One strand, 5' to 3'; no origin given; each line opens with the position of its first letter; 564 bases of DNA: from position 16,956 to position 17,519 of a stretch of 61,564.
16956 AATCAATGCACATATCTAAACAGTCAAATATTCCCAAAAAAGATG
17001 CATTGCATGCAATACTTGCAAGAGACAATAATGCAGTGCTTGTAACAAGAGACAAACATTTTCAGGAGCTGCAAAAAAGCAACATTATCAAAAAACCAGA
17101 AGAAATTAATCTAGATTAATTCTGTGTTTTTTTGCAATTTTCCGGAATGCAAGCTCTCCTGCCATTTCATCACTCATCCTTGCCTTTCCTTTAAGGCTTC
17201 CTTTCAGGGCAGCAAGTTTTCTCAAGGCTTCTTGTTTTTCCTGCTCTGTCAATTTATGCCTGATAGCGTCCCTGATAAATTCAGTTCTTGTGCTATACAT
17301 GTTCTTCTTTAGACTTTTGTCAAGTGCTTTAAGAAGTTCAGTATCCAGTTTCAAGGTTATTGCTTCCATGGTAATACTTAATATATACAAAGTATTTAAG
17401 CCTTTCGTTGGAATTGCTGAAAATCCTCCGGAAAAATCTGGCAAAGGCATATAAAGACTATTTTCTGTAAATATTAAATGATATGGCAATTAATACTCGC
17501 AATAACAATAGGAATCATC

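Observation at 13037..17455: Two convergent, 3'-overlapping PIN/RHH cassettes, each flanked by direct repeats that carry a complete promoter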

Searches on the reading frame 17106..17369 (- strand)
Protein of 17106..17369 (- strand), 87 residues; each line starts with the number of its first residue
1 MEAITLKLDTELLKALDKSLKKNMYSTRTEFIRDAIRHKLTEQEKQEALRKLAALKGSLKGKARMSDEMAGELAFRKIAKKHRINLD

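Call 8: search_protein_families(library=pfam, proteins=[window:17106-17369:-], max_evalue=0.1)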
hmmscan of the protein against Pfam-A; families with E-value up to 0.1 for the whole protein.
window:17106-17369:- (87 aa): 4 families
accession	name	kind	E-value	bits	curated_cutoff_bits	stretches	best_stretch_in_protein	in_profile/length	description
PF01402.27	RHH_1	-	1.1e-06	28.9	20.5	1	4-41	2-38/39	Ribbon-helix-helix protein, copG family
PF17723.7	RHH_8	-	1e-05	26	25.4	1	2-66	4-66/119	Ribbon-Helix-Helix transcriptional regulator family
PF19598.4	DUF6103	-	0.041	14.9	24.2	1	3-52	5-52/89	Family of unknown function (DUF6103)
PF20616.4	Caps_syn_GfcC_N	-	0.055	14.2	22.1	1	4-65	16-77/129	Capsule biosynthesis GfcC, N-terminal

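Call 55: search_protein_families(library=ncbifam, proteins=[window:17106-17369:-], max_evalue=0.01)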
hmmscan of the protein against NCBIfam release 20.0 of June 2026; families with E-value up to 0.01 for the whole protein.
window:17106-17369:- (87 aa): 10 families
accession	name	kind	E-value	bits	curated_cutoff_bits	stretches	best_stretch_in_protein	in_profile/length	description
NF002815.0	PRK02967.1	equivalog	4.7e-09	36.4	83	1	1-48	1-48/139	nickel-responsive transcriptional regulator NikR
NF001884.0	PRK00630.1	subfamily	1.6e-08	34.8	119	1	6-48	15-57/148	nickel responsive regulator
NF053762.1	aCcr1_fam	equivalog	2.9e-07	30.2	60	1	4-38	3-36/38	aCcr1 family cell cycle regulator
NF003381.0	PRK04460.1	equivalog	6.2e-07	29.6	105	1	4-49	7-52/139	nickel-responsive transcriptional regulator NikR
TIGR02793.1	nikR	equivalog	8.6e-07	29.3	175.45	1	4-48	3-47/129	nickel-responsive transcriptional regulator NikR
NF002169.0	PRK01002.1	subfamily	1.3e-05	25.2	111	1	1-44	4-47/141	nickel responsive regulator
NF058555.1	TransRegCdrSHalo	equivalog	0.00018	21.4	100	1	1-47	1-47/61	transcriptional regulator CdrS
NF041551.1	YlcI_YnfO_N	subfamily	0.00043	20.3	30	1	3-41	4-40/42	YlcI/YnfO family protein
TIGR02606.1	antidote_CC2985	hypoth_equivalog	0.0076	16.3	46.2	1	8-52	6-50/70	type II toxin-antitoxin system ParD family antitoxin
NF050799.1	TA_anti_VapB_Sulfo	equivalog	0.0081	16.7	60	0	17-63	7-56/69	type II toxin-antitoxin system VapB family antitoxin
